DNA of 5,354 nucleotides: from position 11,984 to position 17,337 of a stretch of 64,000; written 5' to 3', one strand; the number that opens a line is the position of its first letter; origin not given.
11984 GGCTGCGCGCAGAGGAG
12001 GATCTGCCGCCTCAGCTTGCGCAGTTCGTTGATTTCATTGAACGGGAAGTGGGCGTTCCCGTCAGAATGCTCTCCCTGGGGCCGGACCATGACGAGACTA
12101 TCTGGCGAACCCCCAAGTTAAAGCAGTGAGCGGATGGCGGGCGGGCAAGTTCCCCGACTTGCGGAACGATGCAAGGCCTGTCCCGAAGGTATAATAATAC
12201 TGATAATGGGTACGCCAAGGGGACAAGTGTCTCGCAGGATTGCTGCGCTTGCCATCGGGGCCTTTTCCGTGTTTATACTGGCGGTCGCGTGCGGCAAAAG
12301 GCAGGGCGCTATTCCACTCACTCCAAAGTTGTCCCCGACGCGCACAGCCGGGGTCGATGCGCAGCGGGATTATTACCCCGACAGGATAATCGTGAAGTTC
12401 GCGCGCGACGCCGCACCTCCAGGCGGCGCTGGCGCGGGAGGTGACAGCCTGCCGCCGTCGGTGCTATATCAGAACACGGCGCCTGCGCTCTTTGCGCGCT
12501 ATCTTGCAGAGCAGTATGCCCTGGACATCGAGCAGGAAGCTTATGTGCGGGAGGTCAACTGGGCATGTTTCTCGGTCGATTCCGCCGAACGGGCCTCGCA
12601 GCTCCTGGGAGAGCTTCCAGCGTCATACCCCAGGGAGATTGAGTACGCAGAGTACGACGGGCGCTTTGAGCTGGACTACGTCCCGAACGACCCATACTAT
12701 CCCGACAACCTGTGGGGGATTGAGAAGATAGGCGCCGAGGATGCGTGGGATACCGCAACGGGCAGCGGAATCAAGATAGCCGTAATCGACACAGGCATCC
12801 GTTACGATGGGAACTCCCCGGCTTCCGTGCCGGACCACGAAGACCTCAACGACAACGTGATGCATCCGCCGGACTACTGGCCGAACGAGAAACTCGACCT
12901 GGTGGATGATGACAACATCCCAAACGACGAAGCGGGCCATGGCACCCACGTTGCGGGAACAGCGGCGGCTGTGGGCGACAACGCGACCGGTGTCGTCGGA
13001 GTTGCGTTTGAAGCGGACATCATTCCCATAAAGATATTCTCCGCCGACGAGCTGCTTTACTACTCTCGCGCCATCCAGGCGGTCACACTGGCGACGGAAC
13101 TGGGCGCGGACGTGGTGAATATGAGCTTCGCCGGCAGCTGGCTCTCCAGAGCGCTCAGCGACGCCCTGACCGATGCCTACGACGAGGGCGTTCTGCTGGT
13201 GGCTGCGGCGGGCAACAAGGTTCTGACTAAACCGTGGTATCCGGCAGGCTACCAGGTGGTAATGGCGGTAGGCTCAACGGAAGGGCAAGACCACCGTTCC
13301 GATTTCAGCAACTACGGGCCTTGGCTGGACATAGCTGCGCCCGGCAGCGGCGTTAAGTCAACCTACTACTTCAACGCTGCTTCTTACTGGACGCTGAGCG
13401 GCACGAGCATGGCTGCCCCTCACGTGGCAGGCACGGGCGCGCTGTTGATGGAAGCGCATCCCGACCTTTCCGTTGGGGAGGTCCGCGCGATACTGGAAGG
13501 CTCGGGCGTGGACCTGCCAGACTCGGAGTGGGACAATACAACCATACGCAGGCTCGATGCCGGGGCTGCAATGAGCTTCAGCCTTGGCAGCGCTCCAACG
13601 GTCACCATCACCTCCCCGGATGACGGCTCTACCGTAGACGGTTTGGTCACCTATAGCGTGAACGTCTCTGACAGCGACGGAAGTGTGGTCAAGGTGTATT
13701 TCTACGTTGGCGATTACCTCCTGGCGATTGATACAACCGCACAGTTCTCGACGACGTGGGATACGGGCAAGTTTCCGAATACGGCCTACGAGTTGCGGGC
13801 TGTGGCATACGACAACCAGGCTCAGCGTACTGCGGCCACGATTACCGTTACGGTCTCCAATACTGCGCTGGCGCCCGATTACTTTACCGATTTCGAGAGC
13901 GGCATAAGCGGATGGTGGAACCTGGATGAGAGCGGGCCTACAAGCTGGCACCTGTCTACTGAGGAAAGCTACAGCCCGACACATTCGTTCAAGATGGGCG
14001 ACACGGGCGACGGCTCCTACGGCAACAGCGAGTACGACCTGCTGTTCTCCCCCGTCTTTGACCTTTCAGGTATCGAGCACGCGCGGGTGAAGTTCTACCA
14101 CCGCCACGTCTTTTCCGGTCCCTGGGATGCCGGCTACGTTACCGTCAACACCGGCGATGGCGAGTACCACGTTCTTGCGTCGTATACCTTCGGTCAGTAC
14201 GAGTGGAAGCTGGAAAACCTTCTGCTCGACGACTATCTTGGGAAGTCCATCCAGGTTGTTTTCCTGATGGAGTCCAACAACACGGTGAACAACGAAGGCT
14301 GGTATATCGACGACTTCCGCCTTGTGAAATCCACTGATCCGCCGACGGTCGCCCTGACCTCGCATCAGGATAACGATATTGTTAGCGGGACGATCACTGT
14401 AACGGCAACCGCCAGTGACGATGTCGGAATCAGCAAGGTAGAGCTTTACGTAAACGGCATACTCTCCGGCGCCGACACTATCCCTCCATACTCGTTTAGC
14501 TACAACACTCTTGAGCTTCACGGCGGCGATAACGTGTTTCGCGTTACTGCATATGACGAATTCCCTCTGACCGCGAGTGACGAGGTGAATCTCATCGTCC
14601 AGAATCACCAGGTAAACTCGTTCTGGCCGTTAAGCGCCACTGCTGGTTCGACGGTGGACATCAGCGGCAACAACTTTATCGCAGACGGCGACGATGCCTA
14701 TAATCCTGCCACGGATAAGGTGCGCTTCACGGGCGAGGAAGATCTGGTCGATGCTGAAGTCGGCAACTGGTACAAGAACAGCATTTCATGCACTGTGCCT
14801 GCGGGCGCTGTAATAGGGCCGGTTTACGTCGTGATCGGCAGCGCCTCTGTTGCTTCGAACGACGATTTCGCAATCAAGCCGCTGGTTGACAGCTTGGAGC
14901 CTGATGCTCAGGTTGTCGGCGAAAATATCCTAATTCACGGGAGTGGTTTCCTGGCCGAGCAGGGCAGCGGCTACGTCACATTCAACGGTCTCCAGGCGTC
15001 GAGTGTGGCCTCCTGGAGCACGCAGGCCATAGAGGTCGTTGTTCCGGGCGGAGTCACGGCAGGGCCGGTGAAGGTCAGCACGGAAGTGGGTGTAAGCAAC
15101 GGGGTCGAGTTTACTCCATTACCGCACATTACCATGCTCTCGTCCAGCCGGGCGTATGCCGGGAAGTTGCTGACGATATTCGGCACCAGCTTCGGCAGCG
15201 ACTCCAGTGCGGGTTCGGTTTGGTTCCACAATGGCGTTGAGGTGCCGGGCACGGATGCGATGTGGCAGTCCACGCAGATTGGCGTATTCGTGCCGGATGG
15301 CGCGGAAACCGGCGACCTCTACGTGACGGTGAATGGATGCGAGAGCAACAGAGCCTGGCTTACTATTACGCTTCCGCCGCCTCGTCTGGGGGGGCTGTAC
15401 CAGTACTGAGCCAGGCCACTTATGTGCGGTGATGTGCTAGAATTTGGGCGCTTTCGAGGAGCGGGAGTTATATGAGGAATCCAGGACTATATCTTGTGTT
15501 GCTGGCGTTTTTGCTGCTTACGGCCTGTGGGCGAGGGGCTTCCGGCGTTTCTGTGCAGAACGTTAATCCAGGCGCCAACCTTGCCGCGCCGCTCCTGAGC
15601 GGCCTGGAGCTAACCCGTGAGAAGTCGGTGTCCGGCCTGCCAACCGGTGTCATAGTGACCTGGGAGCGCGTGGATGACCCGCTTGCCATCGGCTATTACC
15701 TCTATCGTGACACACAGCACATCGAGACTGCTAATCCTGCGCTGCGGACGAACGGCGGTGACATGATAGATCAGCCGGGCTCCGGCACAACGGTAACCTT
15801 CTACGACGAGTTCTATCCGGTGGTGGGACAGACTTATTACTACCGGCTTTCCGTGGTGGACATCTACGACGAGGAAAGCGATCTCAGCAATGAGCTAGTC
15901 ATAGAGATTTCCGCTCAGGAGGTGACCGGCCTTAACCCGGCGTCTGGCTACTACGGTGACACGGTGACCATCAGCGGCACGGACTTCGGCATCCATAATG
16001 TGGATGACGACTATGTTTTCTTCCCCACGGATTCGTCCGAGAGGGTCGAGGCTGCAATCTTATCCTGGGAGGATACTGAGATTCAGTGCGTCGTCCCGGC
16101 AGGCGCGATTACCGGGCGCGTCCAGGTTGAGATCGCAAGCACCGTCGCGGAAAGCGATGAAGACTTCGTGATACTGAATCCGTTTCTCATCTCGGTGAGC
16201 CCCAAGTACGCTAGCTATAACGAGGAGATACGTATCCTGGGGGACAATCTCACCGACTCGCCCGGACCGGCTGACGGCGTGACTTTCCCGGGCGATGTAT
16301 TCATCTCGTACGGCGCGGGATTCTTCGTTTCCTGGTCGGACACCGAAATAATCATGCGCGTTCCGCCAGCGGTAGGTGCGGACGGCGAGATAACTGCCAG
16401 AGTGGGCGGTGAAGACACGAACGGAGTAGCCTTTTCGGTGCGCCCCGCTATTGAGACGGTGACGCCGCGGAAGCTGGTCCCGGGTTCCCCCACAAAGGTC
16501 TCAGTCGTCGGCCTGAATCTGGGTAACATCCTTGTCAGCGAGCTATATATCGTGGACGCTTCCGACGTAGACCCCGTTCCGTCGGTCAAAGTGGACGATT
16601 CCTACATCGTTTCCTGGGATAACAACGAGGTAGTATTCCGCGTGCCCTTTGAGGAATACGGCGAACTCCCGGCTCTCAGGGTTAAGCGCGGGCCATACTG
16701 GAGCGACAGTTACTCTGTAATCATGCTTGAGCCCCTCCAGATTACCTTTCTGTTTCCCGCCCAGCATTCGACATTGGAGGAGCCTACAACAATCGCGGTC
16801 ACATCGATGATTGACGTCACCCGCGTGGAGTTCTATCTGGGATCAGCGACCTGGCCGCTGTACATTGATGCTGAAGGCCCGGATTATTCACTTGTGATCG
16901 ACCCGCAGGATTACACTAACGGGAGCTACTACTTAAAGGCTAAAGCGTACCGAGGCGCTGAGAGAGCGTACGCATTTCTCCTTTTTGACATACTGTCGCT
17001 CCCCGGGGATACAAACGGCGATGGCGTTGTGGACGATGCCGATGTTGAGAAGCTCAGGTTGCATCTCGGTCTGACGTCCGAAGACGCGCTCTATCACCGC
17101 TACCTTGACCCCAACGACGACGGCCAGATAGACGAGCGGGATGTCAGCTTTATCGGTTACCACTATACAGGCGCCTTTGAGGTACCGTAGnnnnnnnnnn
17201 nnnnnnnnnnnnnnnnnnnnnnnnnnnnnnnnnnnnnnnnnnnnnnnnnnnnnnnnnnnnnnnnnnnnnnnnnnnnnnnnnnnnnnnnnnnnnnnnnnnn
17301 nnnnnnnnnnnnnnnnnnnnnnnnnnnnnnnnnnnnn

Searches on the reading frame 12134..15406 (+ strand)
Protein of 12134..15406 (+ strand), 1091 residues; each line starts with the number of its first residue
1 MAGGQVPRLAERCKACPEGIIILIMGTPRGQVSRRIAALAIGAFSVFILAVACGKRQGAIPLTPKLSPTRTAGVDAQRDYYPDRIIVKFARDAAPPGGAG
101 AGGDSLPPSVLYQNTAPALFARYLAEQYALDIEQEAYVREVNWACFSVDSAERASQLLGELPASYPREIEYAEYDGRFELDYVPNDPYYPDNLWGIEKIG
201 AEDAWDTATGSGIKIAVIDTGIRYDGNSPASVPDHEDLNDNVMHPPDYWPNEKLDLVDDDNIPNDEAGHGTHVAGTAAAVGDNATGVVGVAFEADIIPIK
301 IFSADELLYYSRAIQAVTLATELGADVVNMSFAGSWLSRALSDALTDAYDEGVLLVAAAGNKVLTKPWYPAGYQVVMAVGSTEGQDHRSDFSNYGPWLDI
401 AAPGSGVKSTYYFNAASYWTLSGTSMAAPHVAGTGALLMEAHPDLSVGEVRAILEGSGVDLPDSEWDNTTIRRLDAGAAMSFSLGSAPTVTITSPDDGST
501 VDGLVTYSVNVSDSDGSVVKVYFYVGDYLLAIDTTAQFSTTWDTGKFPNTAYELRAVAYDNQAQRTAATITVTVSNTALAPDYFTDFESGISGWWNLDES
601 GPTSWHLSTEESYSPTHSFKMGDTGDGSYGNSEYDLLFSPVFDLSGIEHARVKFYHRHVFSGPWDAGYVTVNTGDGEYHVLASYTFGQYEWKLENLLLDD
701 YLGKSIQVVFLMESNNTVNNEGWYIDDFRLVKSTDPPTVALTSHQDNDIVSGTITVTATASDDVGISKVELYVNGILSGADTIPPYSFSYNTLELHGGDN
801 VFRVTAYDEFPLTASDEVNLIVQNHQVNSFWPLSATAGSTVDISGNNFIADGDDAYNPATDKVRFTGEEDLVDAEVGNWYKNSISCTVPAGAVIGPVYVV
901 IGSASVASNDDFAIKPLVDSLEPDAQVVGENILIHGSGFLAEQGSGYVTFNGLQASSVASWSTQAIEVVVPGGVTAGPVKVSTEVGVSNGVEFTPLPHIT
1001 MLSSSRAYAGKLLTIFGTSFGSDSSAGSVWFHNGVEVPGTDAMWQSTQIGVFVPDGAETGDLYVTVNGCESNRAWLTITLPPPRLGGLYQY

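Call 6: search_protein_families(library=pfam, proteins=[window:12134-15406:+], max_evalue=0.01)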
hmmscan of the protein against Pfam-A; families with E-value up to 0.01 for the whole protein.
window:12134-15406:+ (1091 aa): 3 families
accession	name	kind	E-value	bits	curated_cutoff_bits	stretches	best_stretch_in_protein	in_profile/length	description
PF00082.27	Peptidase_S8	-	2e-54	185.3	21.8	1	210-461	1-276/288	Subtilase family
PF17957.7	Big_7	-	1.1e-30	106.5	24.1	2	737-800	1-66/70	Bacterial Ig domain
PF01833.30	TIG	-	2.3e-18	66.4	20.9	3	916-989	1-78/84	IPT/TIG domain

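Call 8: search_protein_families(library=ncbifam, proteins=[window:12134-15406:+], max_evalue=1)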
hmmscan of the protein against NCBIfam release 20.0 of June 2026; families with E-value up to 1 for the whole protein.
window:12134-15406:+ (1091 aa): 9 families
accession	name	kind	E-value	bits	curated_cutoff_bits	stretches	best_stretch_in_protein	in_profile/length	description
TIGR03921.1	T7SS_mycosin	equivalog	2.7e-49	168.2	278.75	1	201-468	3-272/353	type VII secretion-associated serine protease mycosin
NF033595.1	denti_PrtP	equivalog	8.1e-36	123.8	300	2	328-457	342-477/606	dentilisin complex serine proteinase subunit PrtP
TIGR03895.1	protease_PatA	subfamily_domain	3.9e-16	58.9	421.05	1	269-441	1-179/606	PatA/PatG family cyanobactin maturation protease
NF049966.1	QH_SP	equivalog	1.6e-14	53.8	165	1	258-455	31-208/219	subtilisin-like serine protease QhpE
NF051851.1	AtpSerPepEprS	equivalog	2e-13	49.3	1700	2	194-309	49-157/988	autotransporter serine peptidase EprS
NF040553.1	SGO_0316_fam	subfamily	6.7e-13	47.2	1400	2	259-367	349-469/1486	SGO_0316/SGO_0317 family LPXTG-anchored serine peptidase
NF047769.1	LIC10067_lipo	equivalog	5.1e-12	45.5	200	2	924-988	54-117/239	LIC10067 family putative lipoprotein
NF040809.1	germ_prot_CspBA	exception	1.7e-10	39.3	1250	2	258-365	713-827/1099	bifunctional germination protease/germinant receptor pseudoprotease CspBA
NF040808.2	CspC_non_triad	exception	3e-07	29.3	675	2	258-362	158-277/556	bile acid germinant receptor pseudoprotease CspC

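Call 13: find_encoding_contigs(protein=window:12134-15406:+, flank=10000, max_places=6)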
Protein window:12134-15406:+ (1091 aa): no gene with exactly this product is on record in the collection.

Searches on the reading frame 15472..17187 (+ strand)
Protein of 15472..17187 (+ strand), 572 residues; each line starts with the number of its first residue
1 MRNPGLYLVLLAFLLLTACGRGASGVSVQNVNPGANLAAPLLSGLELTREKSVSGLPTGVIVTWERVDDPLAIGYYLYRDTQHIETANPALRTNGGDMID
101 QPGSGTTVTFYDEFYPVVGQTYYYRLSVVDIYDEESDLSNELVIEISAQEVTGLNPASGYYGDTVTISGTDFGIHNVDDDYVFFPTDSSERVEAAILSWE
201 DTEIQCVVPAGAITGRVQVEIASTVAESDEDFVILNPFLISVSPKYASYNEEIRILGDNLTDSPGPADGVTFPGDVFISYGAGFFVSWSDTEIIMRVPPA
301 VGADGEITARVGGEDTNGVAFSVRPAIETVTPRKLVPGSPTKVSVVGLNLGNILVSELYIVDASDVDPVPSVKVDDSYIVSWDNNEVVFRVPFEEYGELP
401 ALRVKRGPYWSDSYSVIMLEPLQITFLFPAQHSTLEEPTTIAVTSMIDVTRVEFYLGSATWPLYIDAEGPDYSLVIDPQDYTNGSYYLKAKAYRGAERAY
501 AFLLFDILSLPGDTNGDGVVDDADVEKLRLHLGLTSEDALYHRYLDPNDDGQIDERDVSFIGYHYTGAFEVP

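Call 6: search_protein_families(library=pfam, proteins=[window:15472-17187:+], max_evalue=0.01)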
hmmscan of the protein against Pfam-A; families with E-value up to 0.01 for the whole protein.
window:15472-17187:+ (572 aa): 4 families
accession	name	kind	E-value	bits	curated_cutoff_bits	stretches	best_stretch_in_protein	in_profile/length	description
PF01833.30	TIG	-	5.8e-17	61.9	20.9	2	151-221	3-68/84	IPT/TIG domain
PF00404.24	Dockerin_1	-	3.7e-06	27.5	22.9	1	511-560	1-51/57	Dockerin type I domain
PF17957.7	Big_7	-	2.1e-05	25.5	24.1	1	424-490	3-70/70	Bacterial Ig domain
PF09099.16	Qn_am_d_aIII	-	3.1e-05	24.7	22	0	327-394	4-57/82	Quinohemoprotein amine dehydrogenase, alpha subunit domain III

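Call 8: search_protein_families(library=ncbifam, proteins=[window:15472-17187:+], max_evalue=1)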
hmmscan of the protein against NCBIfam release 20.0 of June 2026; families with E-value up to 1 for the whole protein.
window:15472-17187:+ (572 aa): 2 families
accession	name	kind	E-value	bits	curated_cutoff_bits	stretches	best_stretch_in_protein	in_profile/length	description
NF047769.1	LIC10067_lipo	equivalog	2.7e-05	23.5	200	1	157-225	54-116/239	LIC10067 family putative lipoprotein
NF047847.2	SS_mature_LptM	equivalog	0.07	13.2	27.7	1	6-21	6-22/31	LPS translocon maturation chaperone LptM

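Call 76: find_homologous_proteins(query=window:15472-17187:+, max_evalue=0.00001)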
Query window:15472-17187:+ (572 aa): 43 proteins with E <= 0.00001 among 8000 candidates.
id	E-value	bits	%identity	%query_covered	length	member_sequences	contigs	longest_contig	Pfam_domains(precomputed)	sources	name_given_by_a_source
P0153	0.0e+0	1274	99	100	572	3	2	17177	PF01833.31,PF00404.25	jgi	-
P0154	0.0e+0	1149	89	100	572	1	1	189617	PF01833.31,PF00404.25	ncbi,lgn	-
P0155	0.0e+0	1143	88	100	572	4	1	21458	PF01833.31,PF00404.25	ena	-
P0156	0.0e+0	1139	87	100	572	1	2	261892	PF01833.31,PF00404.25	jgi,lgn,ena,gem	-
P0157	1.4e-230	785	64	97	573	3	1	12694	PF01833.31,PF00404.25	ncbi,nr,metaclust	ncbi:MAG: hypothetical protein A2Y63_05460 [Candidatus Riflebacteria bacterium RBG_13_59_9]|nr:MAG: 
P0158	3.6e-208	711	58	99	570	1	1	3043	PF01833.31,PF00404.25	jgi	jgi:hypothetical protein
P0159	1.0e-207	709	59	97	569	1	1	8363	PF01833.31,PF00404.25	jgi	jgi:hypothetical protein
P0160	4.4e-203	694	59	94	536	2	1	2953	PF01833.31,PF00404.25,PF17957.8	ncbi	-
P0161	1.6e-202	692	58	97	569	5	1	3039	PF01833.31,PF00404.25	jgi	jgi:hypothetical protein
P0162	5.3e-201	687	57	99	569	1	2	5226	PF01833.31,PF00404.25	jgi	jgi:hypothetical protein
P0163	2.2e-195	669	55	97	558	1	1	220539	PF01833.31,PF00404.25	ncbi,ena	-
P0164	1.1e-190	653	54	99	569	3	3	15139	PF01833.31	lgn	-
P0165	3.2e-189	648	54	97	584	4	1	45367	PF01833.31,PF00404.25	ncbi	-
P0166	3.2e-189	648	56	93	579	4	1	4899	PF01833.31,PF00404.25,PF17957.8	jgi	jgi:hypothetical protein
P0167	1.1e-185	637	54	98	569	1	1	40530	PF01833.31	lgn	-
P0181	2.3e-69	253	40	59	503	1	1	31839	PF01833.31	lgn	-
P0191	3.5e-37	146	32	61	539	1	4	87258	PF01833.31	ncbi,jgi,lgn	ncbi:MAG: IPT/TIG domain-containing protein [bacterium]|jgi:hypothetical protein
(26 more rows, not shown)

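Call 78: find_encoding_contigs(protein=P0181, flank=10000, max_places=2)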
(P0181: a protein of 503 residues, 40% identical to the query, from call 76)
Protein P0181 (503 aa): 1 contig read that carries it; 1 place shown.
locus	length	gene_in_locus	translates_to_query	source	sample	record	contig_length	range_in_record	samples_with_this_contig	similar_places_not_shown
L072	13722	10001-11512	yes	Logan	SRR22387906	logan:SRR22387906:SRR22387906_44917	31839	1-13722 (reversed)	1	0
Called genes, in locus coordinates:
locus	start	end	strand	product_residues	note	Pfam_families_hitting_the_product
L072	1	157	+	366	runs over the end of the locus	PF02096:60KD_IMP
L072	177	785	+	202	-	PF01424:R3H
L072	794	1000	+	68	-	PF04024:PspC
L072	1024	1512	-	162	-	PF07963:N_methyl (weak)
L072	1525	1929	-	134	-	-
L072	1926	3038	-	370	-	-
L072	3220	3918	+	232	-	PF00072:Response_reg, PF00486:Trans_reg_C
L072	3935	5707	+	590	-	PF05228:CHASE4, PF00672:HAMP (weak), PF00512:HisKA, PF02518:HATPase_c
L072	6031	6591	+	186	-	-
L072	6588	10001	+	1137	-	PF05547:Peptidase_M6, PF17957:Big_7, PF01833:TIG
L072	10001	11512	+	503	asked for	PF01833:TIG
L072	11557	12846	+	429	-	PF14559:TPR_19 (faint), PF21033:RMD1-3 (faint), PF13428:TPR_14 (faint), PF07719:TPR_2 (faint), PF13181:TPR_8 (faint), PF13424:TPR_12 (faint)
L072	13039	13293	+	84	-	PF01541:GIY-YIG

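Call 79: find_encoding_contigs(protein=P0191, flank=10000, max_places=2)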
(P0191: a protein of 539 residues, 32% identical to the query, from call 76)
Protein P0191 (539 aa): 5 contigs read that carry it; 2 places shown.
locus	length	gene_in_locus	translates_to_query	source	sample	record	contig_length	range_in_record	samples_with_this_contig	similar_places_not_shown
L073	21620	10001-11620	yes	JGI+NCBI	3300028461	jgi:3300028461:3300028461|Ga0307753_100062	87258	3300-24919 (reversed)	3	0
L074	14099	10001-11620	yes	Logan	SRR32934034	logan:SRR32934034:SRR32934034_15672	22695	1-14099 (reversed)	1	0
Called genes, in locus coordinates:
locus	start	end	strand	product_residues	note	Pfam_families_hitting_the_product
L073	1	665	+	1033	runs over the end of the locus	PF00801:PKD (faint), PF22352:K319L-like_PKD (faint), PF18911:PKD_4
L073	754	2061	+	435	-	PF00202:Aminotran_3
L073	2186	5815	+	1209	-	PF00082:Peptidase_S8, PF17957:Big_7 (weak)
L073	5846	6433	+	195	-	-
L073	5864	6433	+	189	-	-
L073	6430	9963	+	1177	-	PF05547:Peptidase_M6 (weak), PF17957:Big_7, PF01833:TIG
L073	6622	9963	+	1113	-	PF05547:Peptidase_M6 (weak), PF17957:Big_7, PF01833:TIG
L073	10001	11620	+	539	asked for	PF01833:TIG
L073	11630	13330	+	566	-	PF01833:TIG (faint)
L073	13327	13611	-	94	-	-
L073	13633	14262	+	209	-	PF00081:Sod_Fe_N, PF02777:Sod_Fe_C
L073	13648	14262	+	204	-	PF00081:Sod_Fe_N, PF02777:Sod_Fe_C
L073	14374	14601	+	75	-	-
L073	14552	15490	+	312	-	PF01972:SDH_protease, PF25145:NfeD1b_N (weak)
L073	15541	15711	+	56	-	PF02777:Sod_Fe_C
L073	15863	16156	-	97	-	-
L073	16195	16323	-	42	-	-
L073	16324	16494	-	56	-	-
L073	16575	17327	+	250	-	-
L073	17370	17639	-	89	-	-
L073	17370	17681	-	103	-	-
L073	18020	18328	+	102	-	-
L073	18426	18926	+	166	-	-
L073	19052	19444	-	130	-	PF05635:23S_rRNA_IVP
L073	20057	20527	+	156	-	-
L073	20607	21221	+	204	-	-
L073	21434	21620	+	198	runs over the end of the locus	-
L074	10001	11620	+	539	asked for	PF01833:TIG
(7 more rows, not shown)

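Call 81: search_protein_families(library=pfam, proteins=[L072:6031-6588:+, L073:5846-6430:+], max_evalue=10)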
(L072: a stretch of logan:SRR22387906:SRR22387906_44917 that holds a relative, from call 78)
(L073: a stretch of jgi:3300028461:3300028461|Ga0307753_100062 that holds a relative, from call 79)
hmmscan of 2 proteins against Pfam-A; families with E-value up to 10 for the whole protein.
L072:6031-6588:+ (186 aa): 1 family
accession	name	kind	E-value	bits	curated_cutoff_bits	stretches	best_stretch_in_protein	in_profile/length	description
PF00963.24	Cohesin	-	0.005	17.5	24.1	1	84-157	36-112/139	Cohesin domain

L073:5846-6430:+ (195 aa): 1 family
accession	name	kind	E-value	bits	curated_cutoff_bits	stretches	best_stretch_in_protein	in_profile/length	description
PF00963.24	Cohesin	-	2.7e-05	24.8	24.1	1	70-162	10-106/139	Cohesin domain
